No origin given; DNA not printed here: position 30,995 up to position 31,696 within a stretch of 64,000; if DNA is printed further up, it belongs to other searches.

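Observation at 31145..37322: Translationally coupled three-gene module resembling a membrane-tethered polymorphic toxin with an immunity gene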

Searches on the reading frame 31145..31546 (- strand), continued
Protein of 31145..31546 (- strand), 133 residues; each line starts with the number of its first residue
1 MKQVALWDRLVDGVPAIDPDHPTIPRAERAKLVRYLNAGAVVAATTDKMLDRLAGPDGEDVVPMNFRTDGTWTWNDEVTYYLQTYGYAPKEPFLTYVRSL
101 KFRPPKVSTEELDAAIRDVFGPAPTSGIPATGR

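Call 77: find_related_loci(query=A5, collection=metagenome_contigs, flank=4000)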
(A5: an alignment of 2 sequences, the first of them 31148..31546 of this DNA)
Query A5 (133 aa) in metagenome_contigs; peptide patterns used: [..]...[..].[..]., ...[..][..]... (x = any residue, [..] = any of these).
247 stretches matched a pattern; 58 encode a relative of the query (tblastn E <= 1e-3); 58 distinct loci.
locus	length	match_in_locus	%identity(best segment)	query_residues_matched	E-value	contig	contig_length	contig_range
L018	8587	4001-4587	40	15-122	3e-22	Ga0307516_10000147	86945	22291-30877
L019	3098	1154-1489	39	15-127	1e-21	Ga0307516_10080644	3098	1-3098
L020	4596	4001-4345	41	1-117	4e-21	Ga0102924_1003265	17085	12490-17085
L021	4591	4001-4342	37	15-128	2e-20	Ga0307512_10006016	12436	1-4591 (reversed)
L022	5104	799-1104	42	15-117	9e-20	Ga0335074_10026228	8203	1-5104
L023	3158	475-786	37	1-107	1e-19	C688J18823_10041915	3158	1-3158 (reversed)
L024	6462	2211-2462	46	19-102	2e-19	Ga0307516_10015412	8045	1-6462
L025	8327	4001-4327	39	12-120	2e-19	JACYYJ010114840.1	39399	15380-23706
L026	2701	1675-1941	45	27-117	5e-19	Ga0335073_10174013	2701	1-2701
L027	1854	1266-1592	38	15-123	5e-19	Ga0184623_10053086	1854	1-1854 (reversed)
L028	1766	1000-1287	40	27-123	7e-19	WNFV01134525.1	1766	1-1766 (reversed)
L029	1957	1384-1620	43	28-107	2e-18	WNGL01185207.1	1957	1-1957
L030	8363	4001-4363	37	1-122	2e-18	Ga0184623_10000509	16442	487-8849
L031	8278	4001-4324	38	1-107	3e-18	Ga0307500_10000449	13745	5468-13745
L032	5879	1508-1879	34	12-133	6e-18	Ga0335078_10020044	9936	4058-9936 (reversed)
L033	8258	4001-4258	41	15-100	7e-18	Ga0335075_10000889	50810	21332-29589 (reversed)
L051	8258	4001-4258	44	15-100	1e-19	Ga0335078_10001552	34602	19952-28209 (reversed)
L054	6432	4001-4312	39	21-122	4e-15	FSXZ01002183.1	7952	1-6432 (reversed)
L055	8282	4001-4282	38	32-126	5e-15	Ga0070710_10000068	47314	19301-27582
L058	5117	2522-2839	41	1-105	2e-14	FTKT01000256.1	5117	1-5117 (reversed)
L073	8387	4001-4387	30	1-127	1e-9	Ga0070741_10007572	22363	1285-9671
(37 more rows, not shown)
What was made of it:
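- Tried and rejected: A 2-sequence alignment worked (call 77).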

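Call 81: search_protein_families(library=pfam, proteins=[L073:1-3972:+, L051:1-3591:+, L058:3-1952:+, L033:1-3465:+, L021:3-3332:+, L055:1-2409:+, L054:3-2387:+], max_evalue=0.001)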
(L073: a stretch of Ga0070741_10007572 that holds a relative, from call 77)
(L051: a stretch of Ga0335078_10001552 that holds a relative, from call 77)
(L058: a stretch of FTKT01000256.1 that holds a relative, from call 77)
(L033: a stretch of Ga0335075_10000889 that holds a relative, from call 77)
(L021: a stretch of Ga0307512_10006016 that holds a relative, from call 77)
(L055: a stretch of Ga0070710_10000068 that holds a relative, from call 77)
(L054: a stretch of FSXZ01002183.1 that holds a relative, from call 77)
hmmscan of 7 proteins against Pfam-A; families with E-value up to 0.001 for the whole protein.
L073:1-3972:+ (1324 aa): 5 families
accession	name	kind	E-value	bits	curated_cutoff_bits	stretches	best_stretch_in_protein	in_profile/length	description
PF05593.20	RHS_repeat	-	8.6e-88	287.8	22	10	645-682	1-38/38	RHS Repeat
PF20148.4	DUF6531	-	3.8e-23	82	24.1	1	131-203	1-74/74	Domain of unknown function (DUF6531)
PF03527.20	RHS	-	4.5e-08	33.3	27.9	1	1073-1103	4-34/38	RHS protein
PF15283.12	DUF4595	-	1.7e-05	25.3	34.2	0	665-740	2-93/202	Domain of unknown function (DUF4595) with porin-like fold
PF25023.1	TEN_YD-shell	-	0.00011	20.8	50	0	903-1147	646-866/909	Teneurin YD-shell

L051:1-3591:+ (1197 aa): 0 families

L058:3-1952:+ (650 aa): 1 family
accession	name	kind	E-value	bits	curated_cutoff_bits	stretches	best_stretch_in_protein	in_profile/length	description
PF03496.20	ADPrib_exo_Tox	-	3e-14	53.2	23.4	1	530-636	54-176/196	ADP-ribosyltransferase exoenzyme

L033:1-3465:+ (1155 aa): 0 families

L021:3-3332:+ (1110 aa): 0 families

L055:1-2409:+ (803 aa): 0 families

L054:3-2387:+ (795 aa): 0 families
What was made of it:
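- On Rhs toxins: They are present in L073 (call 81).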

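Call 92: search_protein_families(library=padloc, proteins=[window:31145-31546:-], max_evalue=0.1)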
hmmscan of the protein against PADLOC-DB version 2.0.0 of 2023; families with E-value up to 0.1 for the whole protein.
window:31145-31546:- (133 aa): 0 families
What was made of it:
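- None of the five proteins tested gave a PADLOC hit (call 92).
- Tried and rejected: PADLOC gave no hit, so I did not file this as a known defence system (call 92).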

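Call 94: find_encoding_contigs(protein=window:31145-31546:-, flank=1000, max_places=3)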
Protein window:31145-31546:- (133 aa): 2 contigs read that carry it; 2 places shown.
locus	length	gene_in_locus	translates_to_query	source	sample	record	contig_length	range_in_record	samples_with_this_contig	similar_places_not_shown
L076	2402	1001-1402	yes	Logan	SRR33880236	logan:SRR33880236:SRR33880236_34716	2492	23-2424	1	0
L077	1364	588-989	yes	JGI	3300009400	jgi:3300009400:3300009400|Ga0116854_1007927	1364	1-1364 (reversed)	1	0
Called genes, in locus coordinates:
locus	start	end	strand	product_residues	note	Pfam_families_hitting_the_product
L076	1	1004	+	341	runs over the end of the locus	?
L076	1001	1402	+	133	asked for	-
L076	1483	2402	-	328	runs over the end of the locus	?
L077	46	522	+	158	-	-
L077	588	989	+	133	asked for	-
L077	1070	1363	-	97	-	?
